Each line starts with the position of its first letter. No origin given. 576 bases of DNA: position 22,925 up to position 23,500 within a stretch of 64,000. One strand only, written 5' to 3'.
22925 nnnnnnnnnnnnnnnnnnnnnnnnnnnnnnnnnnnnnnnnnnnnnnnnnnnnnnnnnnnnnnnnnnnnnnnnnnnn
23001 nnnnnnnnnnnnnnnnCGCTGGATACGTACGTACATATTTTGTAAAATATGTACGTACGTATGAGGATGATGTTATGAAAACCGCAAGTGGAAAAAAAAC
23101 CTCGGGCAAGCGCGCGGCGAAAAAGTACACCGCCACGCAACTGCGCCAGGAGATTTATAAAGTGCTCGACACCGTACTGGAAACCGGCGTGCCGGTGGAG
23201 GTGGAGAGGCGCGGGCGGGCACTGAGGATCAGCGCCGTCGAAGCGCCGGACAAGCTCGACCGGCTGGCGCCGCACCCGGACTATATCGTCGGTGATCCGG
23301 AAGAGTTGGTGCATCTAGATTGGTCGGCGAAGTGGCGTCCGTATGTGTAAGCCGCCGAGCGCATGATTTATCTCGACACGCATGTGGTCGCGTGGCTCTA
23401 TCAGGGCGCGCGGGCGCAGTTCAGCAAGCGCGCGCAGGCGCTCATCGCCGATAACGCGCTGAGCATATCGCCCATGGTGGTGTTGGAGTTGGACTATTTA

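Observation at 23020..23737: Type II toxin-antitoxin module (Phd/YefM-like antitoxin + PIN toxin) inserted between ruvA and ruvB, with a perfect 17-bp operator palindrome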

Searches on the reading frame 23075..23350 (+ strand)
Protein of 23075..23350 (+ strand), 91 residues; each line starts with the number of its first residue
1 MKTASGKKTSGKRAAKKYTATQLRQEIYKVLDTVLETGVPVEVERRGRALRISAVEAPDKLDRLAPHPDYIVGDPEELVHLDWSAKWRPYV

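Call 6: search_protein_families(library=pfam, proteins=[window:23075-23350:+], max_evalue=0.01)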
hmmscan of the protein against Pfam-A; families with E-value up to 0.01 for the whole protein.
window:23075-23350:+ (91 aa): 1 family
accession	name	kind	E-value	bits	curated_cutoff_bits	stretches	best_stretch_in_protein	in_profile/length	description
PF02604.26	PhdYeFM_antitox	-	1.1e-05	25.5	29.8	1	16-61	2-48/74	Antitoxin Phd_YefM, type II toxin-antitoxin system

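Call 7: search_protein_families(library=ncbifam, proteins=[window:23075-23350:+], max_evalue=0.01)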
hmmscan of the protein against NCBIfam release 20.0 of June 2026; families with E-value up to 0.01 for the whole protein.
window:23075-23350:+ (91 aa): 0 families

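Call 19: find_homologous_proteins(query=window:23075-23350:+)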
Query window:23075-23350:+ (91 aa): 69 proteins with E <= 0.001 among 74 candidates.
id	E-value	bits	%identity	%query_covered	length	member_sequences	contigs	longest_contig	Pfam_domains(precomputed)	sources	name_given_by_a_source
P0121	4.4e-52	192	99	100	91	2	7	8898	PF02604.27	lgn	-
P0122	3.0e-37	144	74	100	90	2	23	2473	PF02604.27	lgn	-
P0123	3.2e-28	115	70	78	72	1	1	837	PF02604.27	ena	-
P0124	8.3e-28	114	69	79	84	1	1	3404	PF02604.27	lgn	-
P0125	9.4e-28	114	72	78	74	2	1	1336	PF02604.27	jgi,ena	jgi:hypothetical protein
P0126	3.3e-26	109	68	78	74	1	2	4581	PF02604.27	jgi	-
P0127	5.1e-26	108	69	78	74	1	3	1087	PF02604.27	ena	-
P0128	1.2e-25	107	71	77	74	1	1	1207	PF02604.27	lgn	-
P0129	3.9e-25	105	68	80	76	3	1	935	PF02604.27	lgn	-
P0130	1.1e-24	104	61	82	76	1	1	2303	PF02604.27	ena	-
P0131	3.5e-24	102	65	79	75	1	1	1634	PF02604.27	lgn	-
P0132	7.8e-24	101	64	81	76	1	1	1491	PF02604.27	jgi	jgi:hypothetical protein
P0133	8.0e-24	101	63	82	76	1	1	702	PF02604.27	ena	-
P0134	8.4e-24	101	63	91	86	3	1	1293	-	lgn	-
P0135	1.2e-23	101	65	78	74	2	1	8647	PF02604.27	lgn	-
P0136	1.7e-23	100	61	82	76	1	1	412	PF02604.27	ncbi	-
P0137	2.3e-23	100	64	80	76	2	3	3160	PF02604.27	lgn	-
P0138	3.5e-23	99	64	82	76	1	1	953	PF02604.27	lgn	-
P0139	4.0e-23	99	64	80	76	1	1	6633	PF02604.27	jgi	jgi:antitoxin (DNA-binding transcriptional repressor) of toxin-antitoxin stability system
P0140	4.4e-23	99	61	82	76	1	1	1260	PF02604.27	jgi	jgi:hypothetical protein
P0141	1.3e-22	97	62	78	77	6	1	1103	PF02604.27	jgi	jgi:antitoxin (DNA-binding transcriptional repressor) of toxin-antitoxin stability system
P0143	1.7e-22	97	65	78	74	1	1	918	PF02604.27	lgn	-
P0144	2.7e-22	96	66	77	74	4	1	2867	PF02604.27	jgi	jgi:Antitoxin Phd_YefM, type II toxin-antitoxin system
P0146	5.8e-22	95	61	78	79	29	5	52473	PF02604.27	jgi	jgi:antitoxin (DNA-binding transcriptional repressor) of toxin-antitoxin stability system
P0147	7.1e-22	95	61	81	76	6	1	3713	PF02604.27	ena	-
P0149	8.1e-22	95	68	78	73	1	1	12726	PF02604.27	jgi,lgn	jgi:antitoxin (DNA-binding transcriptional repressor) of toxin-antitoxin stability system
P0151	1.6e-21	94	57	82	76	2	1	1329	PF02604.27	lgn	-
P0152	1.8e-21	94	66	77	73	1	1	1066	PF02604.27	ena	-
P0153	1.9e-21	94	65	78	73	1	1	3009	PF02604.27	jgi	jgi:hypothetical protein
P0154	2.9e-21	93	65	79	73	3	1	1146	PF02604.27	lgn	-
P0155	3.1e-21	93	65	79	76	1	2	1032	PF02604.27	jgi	-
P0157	4.2e-21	93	63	80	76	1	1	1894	PF02604.27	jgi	jgi:prevent-host-death family protein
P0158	4.3e-21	93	65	78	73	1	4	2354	PF02604.27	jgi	jgi:hypothetical protein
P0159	5.4e-21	92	61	80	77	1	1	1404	PF02604.27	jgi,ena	-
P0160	6.7e-21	92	57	82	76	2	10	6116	PF02604.27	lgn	-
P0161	1.0e-20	91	65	78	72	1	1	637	PF02604.27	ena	-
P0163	1.6e-20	91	64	80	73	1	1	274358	PF02604.27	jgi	jgi:antitoxin (DNA-binding transcriptional repressor) of toxin-antitoxin stability system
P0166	2.7e-20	90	63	78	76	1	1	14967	PF02604.27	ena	-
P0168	8.2e-20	88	62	76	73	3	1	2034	PF02604.27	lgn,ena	-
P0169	1.2e-19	88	65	80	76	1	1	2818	PF02604.27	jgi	jgi:prevent-host-death family protein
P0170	3.4e-19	86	61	76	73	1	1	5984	PF02604.27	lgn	-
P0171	4.9e-19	86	59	77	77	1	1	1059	PF02604.27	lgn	-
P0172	1.7e-18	84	62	78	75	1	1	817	PF02604.27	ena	-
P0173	1.8e-18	84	56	77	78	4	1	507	PF02604.27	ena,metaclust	metaclust:\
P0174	2.4e-18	84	53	80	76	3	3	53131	PF02604.27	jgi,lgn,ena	jgi:hypothetical protein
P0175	3.2e-18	83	63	77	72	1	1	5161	PF02604.27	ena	-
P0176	7.1e-18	82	56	85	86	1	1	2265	PF02604.27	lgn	-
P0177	9.0e-18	82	54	76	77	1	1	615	PF02604.27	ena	-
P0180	1.9e-16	78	57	81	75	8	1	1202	PF02604.27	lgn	-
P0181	2.0e-16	78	62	75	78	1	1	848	PF02604.27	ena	-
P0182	2.0e-16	78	58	78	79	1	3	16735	PF02604.27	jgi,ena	jgi:hypothetical protein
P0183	3.4e-16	77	56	78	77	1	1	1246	PF02604.27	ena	-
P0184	3.9e-16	77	56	78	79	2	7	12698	PF02604.27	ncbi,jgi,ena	jgi:hypothetical protein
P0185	4.7e-16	76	56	78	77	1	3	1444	PF02604.27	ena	-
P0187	1.1e-14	72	52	78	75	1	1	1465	PF02604.27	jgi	jgi:Antitoxin Phd_YefM, type II toxin-antitoxin system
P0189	3.6e-8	51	49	73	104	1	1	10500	PF02604.27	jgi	jgi:hypothetical protein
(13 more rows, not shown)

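Call 29: predict_structure(alignment_id=A1)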
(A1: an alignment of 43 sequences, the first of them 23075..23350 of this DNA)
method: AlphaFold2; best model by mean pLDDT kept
length: 91 residues; sequences in the alignment: 43
mean_pLDDT: 68.1   pTM: 0.37
mean pLDDT of the five models: 68.1, 66.6, 64.7, 64.1, 60.7
residues with pLDDT >= 90: 0; 70-90: 47; 50-70: 33; < 50: 11
segments of 3 or more residues with pLDDT < 50: 4-12
pLDDT, mean of each block of 10 residues (from residue 1): 44 64 83 79 80 71 72 60 63 50
secondary structure, 60 per line:
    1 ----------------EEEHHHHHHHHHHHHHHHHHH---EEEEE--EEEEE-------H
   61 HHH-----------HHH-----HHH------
elements in order: E17-19 H20-37 E41-45 E48-52 H60-63

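Call 31: search_solved_structures(query=A1, max_evalue=1, show_alignments=2)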
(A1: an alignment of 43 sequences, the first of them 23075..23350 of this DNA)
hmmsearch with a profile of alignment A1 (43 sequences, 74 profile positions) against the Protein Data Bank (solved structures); distinct sequences matched with E-value up to 1: 6.
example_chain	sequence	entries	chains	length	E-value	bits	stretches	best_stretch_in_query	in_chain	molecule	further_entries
9qup_A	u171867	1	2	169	0.046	16.7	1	7-50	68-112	TFD-EE MPNN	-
4zlx_A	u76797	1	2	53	0.26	14.3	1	8-40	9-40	Antitoxin phd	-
3hs2_A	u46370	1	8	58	0.35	13.9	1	8-40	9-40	Prevent host death protein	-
3hry_A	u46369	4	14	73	0.49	13.4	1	8-41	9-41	Prevent host death protein | Antitoxin phd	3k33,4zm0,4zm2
5xv5_A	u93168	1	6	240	0.6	13.2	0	15-56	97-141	Conserved protein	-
3kh2_E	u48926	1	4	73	0.77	12.8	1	8-42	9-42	Prevent host death protein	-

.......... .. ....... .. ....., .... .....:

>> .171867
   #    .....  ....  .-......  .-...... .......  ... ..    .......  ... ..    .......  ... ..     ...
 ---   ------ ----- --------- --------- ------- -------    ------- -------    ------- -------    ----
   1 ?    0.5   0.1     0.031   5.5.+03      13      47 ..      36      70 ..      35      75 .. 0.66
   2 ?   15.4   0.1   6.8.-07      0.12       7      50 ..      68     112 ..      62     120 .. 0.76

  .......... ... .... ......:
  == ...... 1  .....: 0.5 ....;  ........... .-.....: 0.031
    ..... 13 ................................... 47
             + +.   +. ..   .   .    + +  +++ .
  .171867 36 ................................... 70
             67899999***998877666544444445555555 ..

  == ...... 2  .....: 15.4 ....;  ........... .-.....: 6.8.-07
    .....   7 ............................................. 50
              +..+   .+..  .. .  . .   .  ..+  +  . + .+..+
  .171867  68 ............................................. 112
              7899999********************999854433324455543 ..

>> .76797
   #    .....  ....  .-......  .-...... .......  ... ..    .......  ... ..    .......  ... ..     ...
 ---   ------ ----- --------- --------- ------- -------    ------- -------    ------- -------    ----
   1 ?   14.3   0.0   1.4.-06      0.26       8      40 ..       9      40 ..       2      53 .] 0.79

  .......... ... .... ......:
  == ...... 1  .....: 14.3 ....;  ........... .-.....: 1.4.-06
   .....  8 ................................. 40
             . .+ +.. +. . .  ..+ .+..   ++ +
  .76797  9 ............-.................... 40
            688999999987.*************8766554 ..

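Call 32: fold_search(model_id=the predicted structure, library=pdb)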
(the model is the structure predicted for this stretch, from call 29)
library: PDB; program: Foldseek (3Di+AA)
matches with E <= 10: 139; with E <= 0.001: 0
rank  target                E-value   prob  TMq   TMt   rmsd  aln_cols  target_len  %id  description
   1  4zm2_D                4.4e-02  1.00  0.39  0.64   1.3        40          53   32  Antitoxin Phd from phage P1 in complex with its operator DNA inverted repeat in a monoclinic space group (released 2016-04-20)
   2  2a6q_B                4.7e-02  1.00  0.41  0.61   2.5        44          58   16  Crystal structure of YefM-YoeB complex (released 2005-08-23)
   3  3cto_A                5.4e-02  1.00  0.39  0.51   1.3        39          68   18  Crystal Structure of M. tuberculosis YefM antitoxin (released 2008-12-02)
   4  4zm0_B                5.8e-02  1.00  0.39  0.60   1.3        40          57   32  Antitoxin Phd from phage P1 in complex with its operator DNA inverted repeat (released 2016-04-20)
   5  3hry_B                6.2e-02  1.00  0.39  0.61   1.3        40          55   32  Crystal structure of PHD in a trigonal space group and partially disordered (released 2010-06-23)
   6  3hs2_A                7.1e-02  1.00  0.39  0.61   1.3        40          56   32  Crystal structure of PHD truncated to residue 57 in an orthorhombic space group (released 2010-06-23)
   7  3oei_E                8.7e-02  1.00  0.37  0.41   1.2        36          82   19  Crystal structure of Mycobacterium tuberculosis RelJK (Rv3357-Rv3358-RelBE3) (released 2011-03-16)
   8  3d55_B                1.2e-01  1.00  0.39  0.42   1.2        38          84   18  Crystal structure of M. tuberculosis YefM antitoxin (released 2008-12-02)
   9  3cto_C                1.2e-01  1.00  0.40  0.42   1.1        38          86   18  Crystal Structure of M. tuberculosis YefM antitoxin (released 2008-12-02)
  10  2a6q_A                1.3e-01  1.00  0.43  0.45   1.9        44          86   16  Crystal structure of YefM-YoeB complex (released 2005-08-23)
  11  3hry_A                1.3e-01  1.00  0.38  0.51   1.4        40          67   32  Crystal structure of PHD in a trigonal space group and partially disordered (released 2010-06-23)
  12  7v6w_A                1.4e-01  1.00  0.40  0.61   1.6        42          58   17  Crystal structure of heterohexameric Sa2YoeB-Sa2YefM complex bound to 26bp-DNA (released 2021-12-15)
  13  7v5y_B                1.4e-01  1.00  0.40  0.42   1.8        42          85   17  Crystal structure of hexameric complex of Sa2YoeB-Sa2YefM toxin-antitoxin from Staphylococcus aureus (released 2021-12-15)
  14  3oei_I                1.4e-01  1.00  0.37  0.41   1.2        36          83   19  Crystal structure of Mycobacterium tuberculosis RelJK (Rv3357-Rv3358-RelBE3) (released 2011-03-16)
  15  3oei_N                1.7e-01  0.99  0.37  0.41   1.2        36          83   19  Crystal structure of Mycobacterium tuberculosis RelJK (Rv3357-Rv3358-RelBE3) (released 2011-03-16)
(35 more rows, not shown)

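Call 33: search_protein_families(library=pfam, alignment_id=A1, max_evalue=0.01)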
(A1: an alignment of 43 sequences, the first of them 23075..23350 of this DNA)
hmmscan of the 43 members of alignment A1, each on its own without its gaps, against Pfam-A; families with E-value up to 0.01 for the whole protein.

A. member 1, window:23075-23350:+ (91 aa): 1 family
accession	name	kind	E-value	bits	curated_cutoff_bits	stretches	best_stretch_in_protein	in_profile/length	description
PF02604.26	PhdYeFM_antitox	-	1.1e-05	25.5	29.8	1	16-61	2-48/74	Antitoxin Phd_YefM, type II toxin-antitoxin system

B. families by the number of members that match (of 43 scanned): 1 family
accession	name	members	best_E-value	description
PF02604.26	PhdYeFM_antitox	42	1.1e-09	Antitoxin Phd_YefM, type II toxin-antitoxin system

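Call 44: search_protein_families(library=padloc, proteins=[window:23075-23350:+], max_evalue=0.01)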
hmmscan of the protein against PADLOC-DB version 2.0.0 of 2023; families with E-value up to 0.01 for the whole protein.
window:23075-23350:+ (91 aa): 0 families

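Call 60: find_encoding_contigs(protein=P0126, flank=4000, max_places=3)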
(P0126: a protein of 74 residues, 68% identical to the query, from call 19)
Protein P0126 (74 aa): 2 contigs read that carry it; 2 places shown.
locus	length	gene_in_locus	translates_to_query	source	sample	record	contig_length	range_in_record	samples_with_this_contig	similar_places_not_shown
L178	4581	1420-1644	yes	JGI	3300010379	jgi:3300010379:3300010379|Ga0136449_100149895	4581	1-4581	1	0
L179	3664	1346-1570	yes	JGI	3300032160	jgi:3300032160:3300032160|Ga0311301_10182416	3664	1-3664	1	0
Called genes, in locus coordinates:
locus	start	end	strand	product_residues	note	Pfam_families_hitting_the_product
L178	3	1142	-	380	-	?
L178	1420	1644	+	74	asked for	PF02604:PhdYeFM_antitox (weak)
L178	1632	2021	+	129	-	PF01850:PIN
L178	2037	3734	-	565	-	PF00496:SBP_bac_5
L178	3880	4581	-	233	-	?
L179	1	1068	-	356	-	?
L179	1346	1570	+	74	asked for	PF02604:PhdYeFM_antitox (weak)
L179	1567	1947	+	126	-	PF01850:PIN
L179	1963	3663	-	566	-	?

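Call 61: find_encoding_contigs(protein=P0135, flank=4500, max_places=3)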
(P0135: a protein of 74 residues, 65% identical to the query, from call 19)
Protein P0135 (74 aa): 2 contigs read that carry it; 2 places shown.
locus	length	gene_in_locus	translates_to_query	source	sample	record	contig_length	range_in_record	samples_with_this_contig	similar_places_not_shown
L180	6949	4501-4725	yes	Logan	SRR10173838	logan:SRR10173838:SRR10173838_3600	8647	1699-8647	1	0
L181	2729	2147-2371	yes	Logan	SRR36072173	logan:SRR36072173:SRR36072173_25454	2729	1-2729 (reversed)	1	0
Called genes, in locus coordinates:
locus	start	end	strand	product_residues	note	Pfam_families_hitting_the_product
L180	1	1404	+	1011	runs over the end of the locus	PF13476:AAA_23, PF13514:AAA_27, PF13555:AAA_29 (weak), PF13558:SbcC_Walker_B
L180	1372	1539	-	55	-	PF10604:Polyketide_cyc2 (weak)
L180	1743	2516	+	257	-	PF03096:Ndr (weak), PF00561:Abhydrolase_1, PF12146:Hydrolase_4, PF12697:Abhydrolase_6, PF00561:Abhydrolase_1 (weak)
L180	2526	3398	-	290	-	PF06271:RDD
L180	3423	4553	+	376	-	PF28475:DUF8413, PF01944:SpoIIM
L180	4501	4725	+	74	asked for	PF02604:PhdYeFM_antitox (weak)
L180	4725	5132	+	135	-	PF01850:PIN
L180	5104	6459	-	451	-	PF01882:DUF58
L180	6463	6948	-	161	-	?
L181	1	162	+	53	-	?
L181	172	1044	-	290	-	PF06271:RDD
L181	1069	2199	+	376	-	PF28475:DUF8413, PF01944:SpoIIM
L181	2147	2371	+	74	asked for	PF02604:PhdYeFM_antitox (weak)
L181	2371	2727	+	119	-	?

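Call 62: find_encoding_contigs(protein=P0124, flank=3500, max_places=3)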
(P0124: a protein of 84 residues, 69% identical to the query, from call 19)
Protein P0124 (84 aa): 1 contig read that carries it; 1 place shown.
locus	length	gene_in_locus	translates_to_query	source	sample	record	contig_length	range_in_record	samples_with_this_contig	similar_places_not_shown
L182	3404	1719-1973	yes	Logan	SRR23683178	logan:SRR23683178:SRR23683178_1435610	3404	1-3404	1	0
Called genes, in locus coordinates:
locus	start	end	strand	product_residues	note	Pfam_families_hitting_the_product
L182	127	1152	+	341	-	PF04909:Amidohydro_2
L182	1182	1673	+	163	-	PF05163:DinB, PF12867:DinB_2 (weak)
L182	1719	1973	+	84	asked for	PF02604:PhdYeFM_antitox (weak)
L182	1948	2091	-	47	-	-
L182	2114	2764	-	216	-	-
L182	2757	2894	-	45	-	-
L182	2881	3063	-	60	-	-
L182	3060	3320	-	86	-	-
